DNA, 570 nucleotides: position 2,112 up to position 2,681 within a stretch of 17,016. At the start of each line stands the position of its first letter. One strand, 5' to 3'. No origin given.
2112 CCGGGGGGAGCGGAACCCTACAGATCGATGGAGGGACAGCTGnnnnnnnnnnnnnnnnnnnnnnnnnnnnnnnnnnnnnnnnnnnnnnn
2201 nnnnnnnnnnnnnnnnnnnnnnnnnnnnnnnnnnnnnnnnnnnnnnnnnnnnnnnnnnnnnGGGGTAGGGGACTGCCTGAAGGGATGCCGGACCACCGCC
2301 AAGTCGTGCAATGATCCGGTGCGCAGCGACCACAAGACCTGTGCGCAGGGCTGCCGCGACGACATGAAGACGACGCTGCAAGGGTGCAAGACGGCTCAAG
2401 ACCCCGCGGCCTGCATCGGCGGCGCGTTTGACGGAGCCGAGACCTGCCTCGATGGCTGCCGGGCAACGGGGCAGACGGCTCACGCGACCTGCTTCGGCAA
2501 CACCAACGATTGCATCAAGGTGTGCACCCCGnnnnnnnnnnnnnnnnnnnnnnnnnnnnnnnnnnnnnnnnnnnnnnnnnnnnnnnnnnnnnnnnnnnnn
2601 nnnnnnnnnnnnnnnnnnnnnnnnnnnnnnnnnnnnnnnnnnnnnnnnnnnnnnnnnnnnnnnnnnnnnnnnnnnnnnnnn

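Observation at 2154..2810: Uncharacterised secreted Cys-rich protein built from alternating CxxxC-containing repeat modules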

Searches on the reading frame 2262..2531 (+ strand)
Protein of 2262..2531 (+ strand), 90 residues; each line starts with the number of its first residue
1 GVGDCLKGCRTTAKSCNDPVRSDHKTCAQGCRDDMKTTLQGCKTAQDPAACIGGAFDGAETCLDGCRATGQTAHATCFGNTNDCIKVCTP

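Call 68: search_solved_structures(query=A3, max_evalue=10, show_alignments=3)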
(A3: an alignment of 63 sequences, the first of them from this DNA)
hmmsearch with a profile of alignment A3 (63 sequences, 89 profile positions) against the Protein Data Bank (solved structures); distinct sequences matched with E-value up to 10: 3.
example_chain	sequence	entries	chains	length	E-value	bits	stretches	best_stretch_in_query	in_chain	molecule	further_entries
6kez_M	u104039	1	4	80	0.14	15.7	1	32-64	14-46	Calvin cycle protein CP12-2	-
3qv1_G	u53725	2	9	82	0.15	15.6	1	32-64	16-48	CP12 protein | Photosyntetic glyceraldehyde-3-phosphate dehydrogenase (a4 isoform)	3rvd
2lj9_A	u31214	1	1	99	0.26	14.8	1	32-64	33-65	CP12 domain-containing protein 2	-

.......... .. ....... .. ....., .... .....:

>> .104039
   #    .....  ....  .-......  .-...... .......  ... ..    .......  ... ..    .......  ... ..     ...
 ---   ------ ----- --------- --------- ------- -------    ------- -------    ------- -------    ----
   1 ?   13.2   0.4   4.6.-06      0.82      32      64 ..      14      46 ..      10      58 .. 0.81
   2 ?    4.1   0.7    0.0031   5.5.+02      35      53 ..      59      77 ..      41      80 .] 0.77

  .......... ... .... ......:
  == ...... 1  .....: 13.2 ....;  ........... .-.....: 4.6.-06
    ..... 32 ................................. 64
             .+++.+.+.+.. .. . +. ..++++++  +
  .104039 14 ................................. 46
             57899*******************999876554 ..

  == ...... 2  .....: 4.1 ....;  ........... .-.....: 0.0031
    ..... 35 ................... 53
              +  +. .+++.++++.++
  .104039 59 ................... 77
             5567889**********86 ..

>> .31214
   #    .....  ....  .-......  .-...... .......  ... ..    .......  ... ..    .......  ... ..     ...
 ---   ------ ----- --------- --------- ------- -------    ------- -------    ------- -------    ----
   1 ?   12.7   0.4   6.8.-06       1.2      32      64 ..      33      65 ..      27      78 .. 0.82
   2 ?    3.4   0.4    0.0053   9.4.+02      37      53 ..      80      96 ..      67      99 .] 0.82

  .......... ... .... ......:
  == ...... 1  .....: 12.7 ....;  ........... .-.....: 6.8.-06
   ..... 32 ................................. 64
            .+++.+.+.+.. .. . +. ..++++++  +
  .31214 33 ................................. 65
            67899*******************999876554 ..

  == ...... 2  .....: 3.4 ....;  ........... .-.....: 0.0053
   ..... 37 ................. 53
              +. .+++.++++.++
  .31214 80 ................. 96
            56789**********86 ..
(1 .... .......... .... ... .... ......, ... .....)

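Call 72: predict_structure(alignment_id=A3)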
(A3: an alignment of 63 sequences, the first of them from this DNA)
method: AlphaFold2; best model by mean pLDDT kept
length: 90 residues; sequences in the alignment: 63
mean_pLDDT: 97.6   pTM: 0.80
mean pLDDT of the five models: 97.6, 97.5, 97.5, 97.0, 96.9
residues with pLDDT >= 90: 87; 70-90: 3; 50-70: 0; < 50: 0
segments of 3 or more residues with pLDDT < 50: none
pLDDT, mean of each block of 10 residues (from residue 1): 96 98 98 98 98 99 98 98 94
secondary structure, 60 per line:
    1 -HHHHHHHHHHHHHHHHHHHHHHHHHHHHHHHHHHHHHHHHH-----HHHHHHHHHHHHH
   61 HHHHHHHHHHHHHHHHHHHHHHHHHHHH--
elements in order: H2-42 H48-88

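Call 74: fold_search(model_id=the predicted structure, library=pdb)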
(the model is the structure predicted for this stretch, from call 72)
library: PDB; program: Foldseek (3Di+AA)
matches with E <= 10: 182; with E <= 0.001: 0
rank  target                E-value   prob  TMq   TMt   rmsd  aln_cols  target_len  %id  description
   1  3g6i                  8.8e-01  0.77  0.53  0.25   9.8       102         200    8  Crystal structure of an outer membrane protein, part of a putative carbohydrate binding complex (bt_1022) from bacteroid (released 2009-02-17)
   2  8tsh_E                1.7e+00  0.38  0.48  0.21  15.7       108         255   13  S. thermodepolymerans KpsMT(E151Q)-KpsE in complex with ATP (released 2024-04-17)
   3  5ew5_A                1.9e+00  0.38  0.47  0.13   5.4        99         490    9  Crystal Structure of Colicin E9 In Complex with Its Immunity Protein Im9 (released 2016-07-20)
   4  3lay_D                2.0e+00  0.30  0.40  0.44   4.8        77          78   21  Alpha-Helical barrel formed by the decamer of the zinc resistance-associated protein (STM4172) from Salmonella enteric (released 2010-01-19)
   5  6ixg_B                2.0e+00  0.28  0.41  0.23   6.5       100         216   11  Crystal structure of native apo SH3BP5 (P41) (released 2019-03-20)
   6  3lay_A                2.1e+00  0.30  0.42  0.46   4.5        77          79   21  Alpha-Helical barrel formed by the decamer of the zinc resistance-associated protein (STM4172) from Salmonella enteric (released 2010-01-19)
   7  7nsu_D                2.1e+00  0.12  0.33  0.11   8.4       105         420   10  ColicinE9 intact translocation complex (released 2021-08-11)
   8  6ikn_B                2.3e+00  0.28  0.45  0.18   5.8        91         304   13  Crystal structure of the GAS7 F-BAR domain (released 2019-10-16)
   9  3m3w_A                2.3e+00  0.25  0.42  0.19   5.9        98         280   14  Crystal structure of mouse PACSIN3 BAR domain mutant (released 2011-03-16)
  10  6ikn_A                2.3e+00  0.16  0.40  0.16   7.6        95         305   10  Crystal structure of the GAS7 F-BAR domain (released 2019-10-16)
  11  4bne_B                2.4e+00  0.25  0.45  0.18   6.2       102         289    9  Pacsin2 Interacts with Membranes and Actin-Filaments (released 2014-05-14)
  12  3g67_B                2.4e+00  0.23  0.41  0.23   5.9        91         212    9  Crystal Structure of a Soluble Chemoreceptor from Thermotoga maritima (released 2009-07-28)
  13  4bne_A                2.5e+00  0.16  0.39  0.18   6.4       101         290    8  Pacsin2 Interacts with Membranes and Actin-Filaments (released 2014-05-14)
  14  8aud_A                2.7e+00  0.25  0.49  0.17   7.0       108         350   15  Structure of peptidoglycan hydrolase Cg1735 from Corynebacterium glutamicum, orthorhombic crystal form (released 2023-01-18)
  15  2b5u_A                2.7e+00  0.18  0.41  0.11   7.0        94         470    6  Crystal Structure Of Colicin E3 V206C Mutant In Complex With Its Immunity Protein (released 2006-11-07)
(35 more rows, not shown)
